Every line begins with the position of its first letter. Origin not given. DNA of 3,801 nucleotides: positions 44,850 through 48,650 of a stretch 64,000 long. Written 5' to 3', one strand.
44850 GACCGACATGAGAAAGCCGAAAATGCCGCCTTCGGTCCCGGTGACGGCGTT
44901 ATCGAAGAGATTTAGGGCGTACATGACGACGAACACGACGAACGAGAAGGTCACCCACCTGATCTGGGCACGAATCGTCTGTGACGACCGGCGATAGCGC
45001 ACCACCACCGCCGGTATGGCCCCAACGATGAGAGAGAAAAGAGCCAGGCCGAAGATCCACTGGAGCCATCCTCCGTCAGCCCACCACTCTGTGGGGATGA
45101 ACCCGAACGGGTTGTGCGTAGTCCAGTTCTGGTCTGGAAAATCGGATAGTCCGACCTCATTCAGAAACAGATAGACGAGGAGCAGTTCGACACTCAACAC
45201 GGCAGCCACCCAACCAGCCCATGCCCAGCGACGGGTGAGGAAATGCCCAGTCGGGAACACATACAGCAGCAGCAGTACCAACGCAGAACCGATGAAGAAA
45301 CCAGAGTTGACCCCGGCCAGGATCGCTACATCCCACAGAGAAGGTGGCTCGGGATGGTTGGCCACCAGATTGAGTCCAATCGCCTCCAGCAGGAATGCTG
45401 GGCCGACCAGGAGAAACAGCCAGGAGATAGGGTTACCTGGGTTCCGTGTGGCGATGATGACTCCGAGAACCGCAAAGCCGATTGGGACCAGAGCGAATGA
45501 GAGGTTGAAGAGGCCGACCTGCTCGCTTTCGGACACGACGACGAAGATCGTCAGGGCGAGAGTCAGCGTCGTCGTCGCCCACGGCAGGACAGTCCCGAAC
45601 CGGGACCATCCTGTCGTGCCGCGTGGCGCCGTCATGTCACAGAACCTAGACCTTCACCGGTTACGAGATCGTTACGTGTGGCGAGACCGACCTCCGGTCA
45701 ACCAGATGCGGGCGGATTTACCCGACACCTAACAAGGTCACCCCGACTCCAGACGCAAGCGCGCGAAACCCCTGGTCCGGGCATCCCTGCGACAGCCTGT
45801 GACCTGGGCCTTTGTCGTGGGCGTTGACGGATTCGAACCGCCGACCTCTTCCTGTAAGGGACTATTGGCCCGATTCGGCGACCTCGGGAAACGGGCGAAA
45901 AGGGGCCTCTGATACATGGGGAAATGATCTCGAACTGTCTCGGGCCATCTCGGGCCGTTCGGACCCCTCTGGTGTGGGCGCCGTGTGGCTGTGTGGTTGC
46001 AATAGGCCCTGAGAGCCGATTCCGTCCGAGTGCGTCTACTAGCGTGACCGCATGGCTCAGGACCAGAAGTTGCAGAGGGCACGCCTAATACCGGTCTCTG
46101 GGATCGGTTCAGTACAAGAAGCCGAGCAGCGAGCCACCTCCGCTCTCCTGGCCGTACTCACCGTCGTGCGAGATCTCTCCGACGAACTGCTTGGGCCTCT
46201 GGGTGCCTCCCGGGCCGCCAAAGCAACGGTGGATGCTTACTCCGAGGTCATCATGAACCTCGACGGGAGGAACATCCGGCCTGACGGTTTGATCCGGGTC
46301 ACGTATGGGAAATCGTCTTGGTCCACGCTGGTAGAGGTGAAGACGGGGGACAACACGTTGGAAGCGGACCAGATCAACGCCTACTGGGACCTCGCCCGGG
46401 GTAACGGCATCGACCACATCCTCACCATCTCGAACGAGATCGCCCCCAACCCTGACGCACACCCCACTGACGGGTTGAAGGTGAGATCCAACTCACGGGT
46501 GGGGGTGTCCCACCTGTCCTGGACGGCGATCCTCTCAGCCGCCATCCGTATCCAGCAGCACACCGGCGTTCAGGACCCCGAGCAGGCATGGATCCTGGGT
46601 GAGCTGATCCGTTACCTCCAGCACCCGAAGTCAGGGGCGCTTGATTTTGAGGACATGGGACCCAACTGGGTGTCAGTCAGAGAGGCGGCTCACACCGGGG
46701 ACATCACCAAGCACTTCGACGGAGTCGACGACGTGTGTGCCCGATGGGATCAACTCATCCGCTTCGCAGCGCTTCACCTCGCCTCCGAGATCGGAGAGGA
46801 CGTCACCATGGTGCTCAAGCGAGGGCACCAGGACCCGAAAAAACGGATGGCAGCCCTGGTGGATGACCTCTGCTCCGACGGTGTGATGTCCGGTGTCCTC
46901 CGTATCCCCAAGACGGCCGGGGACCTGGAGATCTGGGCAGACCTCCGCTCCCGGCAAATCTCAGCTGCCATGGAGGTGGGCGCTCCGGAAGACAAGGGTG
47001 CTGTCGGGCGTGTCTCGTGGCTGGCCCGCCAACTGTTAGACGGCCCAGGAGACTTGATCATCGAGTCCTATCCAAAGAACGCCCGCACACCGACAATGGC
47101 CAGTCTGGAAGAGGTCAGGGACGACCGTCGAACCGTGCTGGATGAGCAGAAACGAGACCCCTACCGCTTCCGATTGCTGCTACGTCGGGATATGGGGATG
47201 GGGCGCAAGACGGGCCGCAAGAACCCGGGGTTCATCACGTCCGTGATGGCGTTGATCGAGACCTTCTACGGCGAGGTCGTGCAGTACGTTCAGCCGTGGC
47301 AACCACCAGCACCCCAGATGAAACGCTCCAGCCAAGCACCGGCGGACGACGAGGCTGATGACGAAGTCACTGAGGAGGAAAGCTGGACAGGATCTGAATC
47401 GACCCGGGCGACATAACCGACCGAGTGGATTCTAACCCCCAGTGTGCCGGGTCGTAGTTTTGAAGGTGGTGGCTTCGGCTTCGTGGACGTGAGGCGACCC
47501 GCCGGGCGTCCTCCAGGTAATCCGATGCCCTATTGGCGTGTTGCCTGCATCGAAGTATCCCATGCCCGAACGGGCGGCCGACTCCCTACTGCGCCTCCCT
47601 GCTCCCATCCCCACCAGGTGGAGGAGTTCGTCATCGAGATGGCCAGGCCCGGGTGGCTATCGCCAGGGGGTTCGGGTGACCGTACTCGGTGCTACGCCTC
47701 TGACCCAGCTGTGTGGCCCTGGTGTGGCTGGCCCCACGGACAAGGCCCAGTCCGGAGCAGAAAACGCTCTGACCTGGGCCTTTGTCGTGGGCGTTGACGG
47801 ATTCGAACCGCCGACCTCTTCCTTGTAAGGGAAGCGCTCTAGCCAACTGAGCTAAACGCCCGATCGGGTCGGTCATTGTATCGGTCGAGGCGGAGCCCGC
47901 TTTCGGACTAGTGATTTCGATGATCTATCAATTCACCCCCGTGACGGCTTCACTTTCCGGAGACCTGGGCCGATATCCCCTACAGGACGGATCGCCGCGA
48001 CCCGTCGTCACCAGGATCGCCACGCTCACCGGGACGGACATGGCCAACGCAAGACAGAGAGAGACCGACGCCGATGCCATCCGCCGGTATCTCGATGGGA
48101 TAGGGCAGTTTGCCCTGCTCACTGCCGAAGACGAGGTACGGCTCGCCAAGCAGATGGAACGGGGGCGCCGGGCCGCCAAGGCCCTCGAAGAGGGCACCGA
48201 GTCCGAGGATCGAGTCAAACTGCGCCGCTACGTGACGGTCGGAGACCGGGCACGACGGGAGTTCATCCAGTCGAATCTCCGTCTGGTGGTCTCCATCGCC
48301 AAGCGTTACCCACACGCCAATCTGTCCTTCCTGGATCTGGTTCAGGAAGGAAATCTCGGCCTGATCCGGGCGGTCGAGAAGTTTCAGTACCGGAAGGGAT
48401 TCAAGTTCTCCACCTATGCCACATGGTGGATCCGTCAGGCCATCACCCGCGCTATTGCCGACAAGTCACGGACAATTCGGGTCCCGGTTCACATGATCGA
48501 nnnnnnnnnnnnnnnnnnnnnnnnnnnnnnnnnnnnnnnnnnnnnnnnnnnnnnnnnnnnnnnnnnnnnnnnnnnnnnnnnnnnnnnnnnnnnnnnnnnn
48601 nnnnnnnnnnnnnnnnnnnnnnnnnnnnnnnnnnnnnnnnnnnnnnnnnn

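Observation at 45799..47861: Single-gene mini-island at tRNA-Val flanked by 62-nt att-like direct repeats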

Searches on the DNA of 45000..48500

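Call 70: search_rna_families(source=window, start=45000, end=48500, threshold=evalue, max_evalue=1)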
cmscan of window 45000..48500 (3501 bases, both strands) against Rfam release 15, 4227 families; matches with E-value up to 1: 3.
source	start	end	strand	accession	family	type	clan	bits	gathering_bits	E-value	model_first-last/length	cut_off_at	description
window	47788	47861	-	RF00005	tRNA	Gene; tRNA;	CL00001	74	29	1.4e-15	1-71/71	no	tRNA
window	45447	45502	+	RF01121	sR38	Gene; snRNA; snoRNA; CD-box;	-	21.4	50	0.06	1-59/59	no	Small nucleolar RNA sR38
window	47787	47861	+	RF04354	Plastid-ycf2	Cis-reg;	-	20.5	65.7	0.76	1-75/75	no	Plastid-ycf2 5UTR RNA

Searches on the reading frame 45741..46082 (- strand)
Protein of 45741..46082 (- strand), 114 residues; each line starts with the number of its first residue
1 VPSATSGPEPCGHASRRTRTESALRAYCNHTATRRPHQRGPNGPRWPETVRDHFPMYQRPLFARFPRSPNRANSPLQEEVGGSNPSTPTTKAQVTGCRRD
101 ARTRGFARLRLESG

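Call 97: search_protein_families(library=pfam, proteins=[window:45741-46082:-], max_evalue=1)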
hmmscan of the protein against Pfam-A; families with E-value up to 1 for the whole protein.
window:45741-46082:- (114 aa): 0 families
